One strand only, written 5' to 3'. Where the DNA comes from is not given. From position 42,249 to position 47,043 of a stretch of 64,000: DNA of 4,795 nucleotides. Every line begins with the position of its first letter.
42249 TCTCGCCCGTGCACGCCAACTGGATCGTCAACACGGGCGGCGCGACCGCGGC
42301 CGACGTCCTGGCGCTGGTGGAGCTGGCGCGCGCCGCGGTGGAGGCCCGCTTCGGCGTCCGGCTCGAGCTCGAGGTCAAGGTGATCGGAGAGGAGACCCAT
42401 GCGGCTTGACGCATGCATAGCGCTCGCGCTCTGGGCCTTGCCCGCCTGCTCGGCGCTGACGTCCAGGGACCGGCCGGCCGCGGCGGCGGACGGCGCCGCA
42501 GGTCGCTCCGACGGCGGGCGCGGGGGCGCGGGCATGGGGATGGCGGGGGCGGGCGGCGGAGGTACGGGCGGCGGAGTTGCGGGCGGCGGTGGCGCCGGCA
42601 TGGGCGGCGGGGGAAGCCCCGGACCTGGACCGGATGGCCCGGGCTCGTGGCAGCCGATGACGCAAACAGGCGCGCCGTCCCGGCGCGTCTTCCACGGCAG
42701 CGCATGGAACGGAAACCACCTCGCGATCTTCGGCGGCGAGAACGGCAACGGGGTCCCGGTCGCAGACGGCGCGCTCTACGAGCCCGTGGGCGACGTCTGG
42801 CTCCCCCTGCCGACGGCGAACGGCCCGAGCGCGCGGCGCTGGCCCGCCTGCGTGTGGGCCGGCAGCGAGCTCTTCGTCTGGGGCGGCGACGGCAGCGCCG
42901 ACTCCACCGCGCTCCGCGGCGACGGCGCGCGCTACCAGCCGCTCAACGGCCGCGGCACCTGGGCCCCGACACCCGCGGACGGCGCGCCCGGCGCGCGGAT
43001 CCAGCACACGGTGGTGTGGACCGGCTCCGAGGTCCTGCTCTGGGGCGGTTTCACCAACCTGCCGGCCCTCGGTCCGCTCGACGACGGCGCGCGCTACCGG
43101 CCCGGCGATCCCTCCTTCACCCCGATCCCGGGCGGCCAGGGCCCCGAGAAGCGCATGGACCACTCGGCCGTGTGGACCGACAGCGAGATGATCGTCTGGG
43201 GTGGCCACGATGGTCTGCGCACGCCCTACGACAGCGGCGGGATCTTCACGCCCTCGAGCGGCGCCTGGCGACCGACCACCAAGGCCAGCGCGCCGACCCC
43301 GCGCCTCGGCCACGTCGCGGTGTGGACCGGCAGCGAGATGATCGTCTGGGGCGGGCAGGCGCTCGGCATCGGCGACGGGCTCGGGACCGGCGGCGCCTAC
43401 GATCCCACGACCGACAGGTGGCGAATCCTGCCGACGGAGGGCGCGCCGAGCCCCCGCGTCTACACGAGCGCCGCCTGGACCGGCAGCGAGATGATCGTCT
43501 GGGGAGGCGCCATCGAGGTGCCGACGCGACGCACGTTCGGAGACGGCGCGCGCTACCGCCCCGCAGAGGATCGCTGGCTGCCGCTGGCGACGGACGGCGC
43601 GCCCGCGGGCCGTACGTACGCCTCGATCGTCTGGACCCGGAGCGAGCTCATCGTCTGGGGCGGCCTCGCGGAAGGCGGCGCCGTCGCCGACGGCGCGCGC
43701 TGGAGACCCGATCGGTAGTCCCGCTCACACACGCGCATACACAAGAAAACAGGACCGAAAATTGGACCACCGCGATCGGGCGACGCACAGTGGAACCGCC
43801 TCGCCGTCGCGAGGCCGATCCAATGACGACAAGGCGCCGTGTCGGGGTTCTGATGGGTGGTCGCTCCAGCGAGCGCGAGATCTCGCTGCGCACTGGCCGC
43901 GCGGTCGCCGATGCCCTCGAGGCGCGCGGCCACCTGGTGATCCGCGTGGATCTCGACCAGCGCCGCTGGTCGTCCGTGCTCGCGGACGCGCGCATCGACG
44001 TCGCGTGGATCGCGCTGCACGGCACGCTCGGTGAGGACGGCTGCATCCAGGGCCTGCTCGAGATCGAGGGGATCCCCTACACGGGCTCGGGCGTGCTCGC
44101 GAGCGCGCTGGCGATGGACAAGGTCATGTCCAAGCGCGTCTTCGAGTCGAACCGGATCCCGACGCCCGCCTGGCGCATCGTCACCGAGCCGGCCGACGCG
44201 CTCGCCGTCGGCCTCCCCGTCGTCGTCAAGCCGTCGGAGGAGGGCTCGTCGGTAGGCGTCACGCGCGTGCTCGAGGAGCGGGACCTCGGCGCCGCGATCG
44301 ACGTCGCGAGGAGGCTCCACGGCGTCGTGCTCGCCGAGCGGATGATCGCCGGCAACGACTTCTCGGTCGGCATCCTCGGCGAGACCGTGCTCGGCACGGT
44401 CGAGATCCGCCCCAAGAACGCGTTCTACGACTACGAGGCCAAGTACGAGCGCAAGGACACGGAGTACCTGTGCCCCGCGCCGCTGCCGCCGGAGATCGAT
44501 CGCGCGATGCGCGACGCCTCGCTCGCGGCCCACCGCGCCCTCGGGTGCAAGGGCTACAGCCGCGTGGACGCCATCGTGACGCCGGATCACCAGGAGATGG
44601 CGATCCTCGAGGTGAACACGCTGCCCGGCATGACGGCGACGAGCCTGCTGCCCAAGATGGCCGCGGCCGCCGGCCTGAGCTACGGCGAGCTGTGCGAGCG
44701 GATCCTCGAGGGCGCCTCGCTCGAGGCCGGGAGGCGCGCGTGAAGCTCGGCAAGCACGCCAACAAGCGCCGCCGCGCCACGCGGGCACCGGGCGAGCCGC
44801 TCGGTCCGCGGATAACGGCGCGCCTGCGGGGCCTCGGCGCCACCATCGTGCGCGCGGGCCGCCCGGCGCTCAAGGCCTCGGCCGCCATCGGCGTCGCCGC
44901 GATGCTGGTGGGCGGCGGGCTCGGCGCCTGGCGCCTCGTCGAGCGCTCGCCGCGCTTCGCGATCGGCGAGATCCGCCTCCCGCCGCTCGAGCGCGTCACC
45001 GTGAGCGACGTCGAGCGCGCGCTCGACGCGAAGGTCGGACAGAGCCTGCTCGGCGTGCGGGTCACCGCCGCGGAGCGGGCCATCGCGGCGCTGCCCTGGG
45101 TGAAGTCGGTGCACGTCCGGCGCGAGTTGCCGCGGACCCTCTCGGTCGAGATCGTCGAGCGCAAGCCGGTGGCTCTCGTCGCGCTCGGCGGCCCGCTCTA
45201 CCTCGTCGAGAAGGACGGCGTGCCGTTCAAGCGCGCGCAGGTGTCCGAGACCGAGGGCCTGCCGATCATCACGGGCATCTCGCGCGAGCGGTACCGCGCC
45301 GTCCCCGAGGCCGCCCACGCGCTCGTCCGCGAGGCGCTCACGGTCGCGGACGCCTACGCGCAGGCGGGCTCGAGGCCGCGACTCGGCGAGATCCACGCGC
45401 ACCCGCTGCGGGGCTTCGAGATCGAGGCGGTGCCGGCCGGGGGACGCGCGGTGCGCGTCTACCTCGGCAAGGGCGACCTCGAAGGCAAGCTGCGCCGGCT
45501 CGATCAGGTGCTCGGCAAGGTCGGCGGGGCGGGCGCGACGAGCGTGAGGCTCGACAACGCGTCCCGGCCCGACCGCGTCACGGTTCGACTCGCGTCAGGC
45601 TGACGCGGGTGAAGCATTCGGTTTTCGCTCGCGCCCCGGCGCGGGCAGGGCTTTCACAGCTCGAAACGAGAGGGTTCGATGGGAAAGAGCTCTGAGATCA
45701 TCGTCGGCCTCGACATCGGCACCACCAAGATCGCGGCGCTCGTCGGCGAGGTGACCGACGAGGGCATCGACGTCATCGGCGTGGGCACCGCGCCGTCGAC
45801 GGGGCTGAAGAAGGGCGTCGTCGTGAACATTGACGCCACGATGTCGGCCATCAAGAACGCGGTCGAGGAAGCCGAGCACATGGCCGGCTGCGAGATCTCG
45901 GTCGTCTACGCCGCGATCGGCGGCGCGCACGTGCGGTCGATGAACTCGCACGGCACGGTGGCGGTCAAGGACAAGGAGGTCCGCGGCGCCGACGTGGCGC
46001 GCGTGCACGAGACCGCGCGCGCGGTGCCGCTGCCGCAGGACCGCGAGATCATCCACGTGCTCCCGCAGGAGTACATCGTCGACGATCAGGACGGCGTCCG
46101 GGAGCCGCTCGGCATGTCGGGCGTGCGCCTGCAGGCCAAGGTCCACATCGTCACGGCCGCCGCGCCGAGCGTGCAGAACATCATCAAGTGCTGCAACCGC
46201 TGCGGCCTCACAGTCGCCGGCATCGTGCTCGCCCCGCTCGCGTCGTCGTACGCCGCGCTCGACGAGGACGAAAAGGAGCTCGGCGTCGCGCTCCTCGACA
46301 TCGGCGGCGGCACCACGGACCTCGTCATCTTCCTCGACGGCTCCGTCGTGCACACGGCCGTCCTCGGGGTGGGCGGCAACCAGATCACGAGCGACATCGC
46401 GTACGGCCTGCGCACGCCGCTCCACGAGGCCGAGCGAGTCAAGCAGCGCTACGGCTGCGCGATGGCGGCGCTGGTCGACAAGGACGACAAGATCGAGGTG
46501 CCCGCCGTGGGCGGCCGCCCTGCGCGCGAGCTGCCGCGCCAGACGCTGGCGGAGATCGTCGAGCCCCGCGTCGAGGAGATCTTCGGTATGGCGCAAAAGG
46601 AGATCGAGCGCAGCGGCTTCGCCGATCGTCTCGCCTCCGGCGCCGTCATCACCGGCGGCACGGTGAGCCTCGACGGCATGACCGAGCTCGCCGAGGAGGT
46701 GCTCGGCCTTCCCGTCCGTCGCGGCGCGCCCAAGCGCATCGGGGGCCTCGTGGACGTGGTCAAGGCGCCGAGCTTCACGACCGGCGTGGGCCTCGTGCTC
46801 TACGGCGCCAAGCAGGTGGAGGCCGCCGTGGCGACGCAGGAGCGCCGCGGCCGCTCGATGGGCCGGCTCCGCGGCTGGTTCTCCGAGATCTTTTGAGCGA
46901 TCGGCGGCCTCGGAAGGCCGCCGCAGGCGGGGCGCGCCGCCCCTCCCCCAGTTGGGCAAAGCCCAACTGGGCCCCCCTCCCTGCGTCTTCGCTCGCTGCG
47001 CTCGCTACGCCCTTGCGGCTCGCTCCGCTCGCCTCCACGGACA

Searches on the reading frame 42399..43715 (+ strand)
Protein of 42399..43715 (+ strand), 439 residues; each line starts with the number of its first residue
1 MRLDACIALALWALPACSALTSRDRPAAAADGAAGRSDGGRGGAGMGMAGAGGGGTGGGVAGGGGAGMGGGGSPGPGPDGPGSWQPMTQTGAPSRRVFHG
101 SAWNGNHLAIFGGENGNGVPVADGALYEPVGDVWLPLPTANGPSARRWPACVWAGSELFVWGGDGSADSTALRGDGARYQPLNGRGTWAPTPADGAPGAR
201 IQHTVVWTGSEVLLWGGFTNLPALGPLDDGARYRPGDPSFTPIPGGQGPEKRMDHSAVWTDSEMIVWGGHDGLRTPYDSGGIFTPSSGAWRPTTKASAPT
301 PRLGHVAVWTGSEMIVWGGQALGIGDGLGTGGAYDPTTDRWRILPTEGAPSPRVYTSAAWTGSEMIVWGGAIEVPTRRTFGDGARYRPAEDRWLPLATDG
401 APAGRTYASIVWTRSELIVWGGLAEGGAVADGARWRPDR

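Call 43: search_protein_families(library=pfam, max_evalue=0.001, proteins=[window:42399-43715:+])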
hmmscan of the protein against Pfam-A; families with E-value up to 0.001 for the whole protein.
window:42399-43715:+ (439 aa): 6 families
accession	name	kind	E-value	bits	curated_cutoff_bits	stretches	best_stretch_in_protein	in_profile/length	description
PF24681.1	Kelch_KLHDC2_KLHL20_DRC7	-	3.1e-41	141.5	50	3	203-422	2-221/221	KLHDC2/KLHL20/DRC7 Kelch-repeats domain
PF24981.1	Beta-prop_ATRN-LZTR1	-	6e-20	72.1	50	1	333-423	184-280/289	Attractin/LZTR1 beta-propeller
PF13854.13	Kelch_HCF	-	2.5e-06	27.4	113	0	292-374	6-88/345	Host cell factor, Kelch-repeats domain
PF01344.31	Kelch_1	-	2.7e-06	27.2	20.1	0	301-346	1-44/46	Kelch motif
PF13415.12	Kelch_3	-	1.4e-05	25.6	22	0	105-151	1-45/48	Galactose oxidase, central domain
PF13418.12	Kelch_4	-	0.00058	20.2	21.6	0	96-123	2-30/49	Galactose oxidase, central domain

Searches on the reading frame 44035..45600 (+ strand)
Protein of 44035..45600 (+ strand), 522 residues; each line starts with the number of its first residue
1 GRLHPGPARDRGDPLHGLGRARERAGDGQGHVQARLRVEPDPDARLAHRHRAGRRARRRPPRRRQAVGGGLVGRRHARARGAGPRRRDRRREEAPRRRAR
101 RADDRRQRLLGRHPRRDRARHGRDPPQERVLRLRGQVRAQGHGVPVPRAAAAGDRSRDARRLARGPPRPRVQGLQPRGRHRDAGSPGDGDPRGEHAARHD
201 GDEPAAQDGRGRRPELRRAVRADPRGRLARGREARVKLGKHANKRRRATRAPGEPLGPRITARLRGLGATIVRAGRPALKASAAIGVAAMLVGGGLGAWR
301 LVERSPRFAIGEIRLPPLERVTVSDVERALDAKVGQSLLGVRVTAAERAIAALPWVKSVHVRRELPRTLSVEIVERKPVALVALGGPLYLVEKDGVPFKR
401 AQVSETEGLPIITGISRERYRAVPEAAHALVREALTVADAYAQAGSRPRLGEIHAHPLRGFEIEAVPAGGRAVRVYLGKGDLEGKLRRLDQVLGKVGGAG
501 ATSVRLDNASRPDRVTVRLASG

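Call 43: search_protein_families(library=pfam, max_evalue=0.001, proteins=[window:44035-45600:+])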
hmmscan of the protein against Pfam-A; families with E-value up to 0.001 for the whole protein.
window:44035-45600:+ (522 aa): 2 families
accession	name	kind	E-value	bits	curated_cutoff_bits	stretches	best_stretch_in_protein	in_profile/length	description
PF08478.15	POTRA_1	-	6.4e-14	52.4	23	1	310-376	3-69/69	POTRA domain, FtsQ-type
PF03799.20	FtsQ_DivIB_C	-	2e-05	25.9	21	1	384-496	5-103/114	Cell division protein FtsQ/DivIB, C-terminal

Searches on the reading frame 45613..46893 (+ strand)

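Call 43: search_protein_families(library=pfam, max_evalue=0.001, proteins=[window:45613-46893:+])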
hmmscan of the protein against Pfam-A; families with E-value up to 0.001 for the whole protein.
window:45613-46893:+ (427 aa): 5 families
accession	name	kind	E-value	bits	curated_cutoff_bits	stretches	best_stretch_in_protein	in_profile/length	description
PF14450.12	FtsA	-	1.1e-51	175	31.8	2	226-393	1-127/127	Cell division protein FtsA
PF02491.25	SHS2_FTSA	-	1.3e-32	112.4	25.4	1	104-181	1-79/79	SHS2 domain inserted in FTSA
PF06723.19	MreB_Mbl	-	1.2e-11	44.5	27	1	193-370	115-303/327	MreB/Mbl protein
PF06277.17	EutA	-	8.6e-08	31.9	27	1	219-262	139-182/475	Ethanolamine utilisation protein EutA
PF11104.14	PilM_2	-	1.1e-07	31.6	27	1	212-279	169-236/340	Type IV pilus assembly protein PilM;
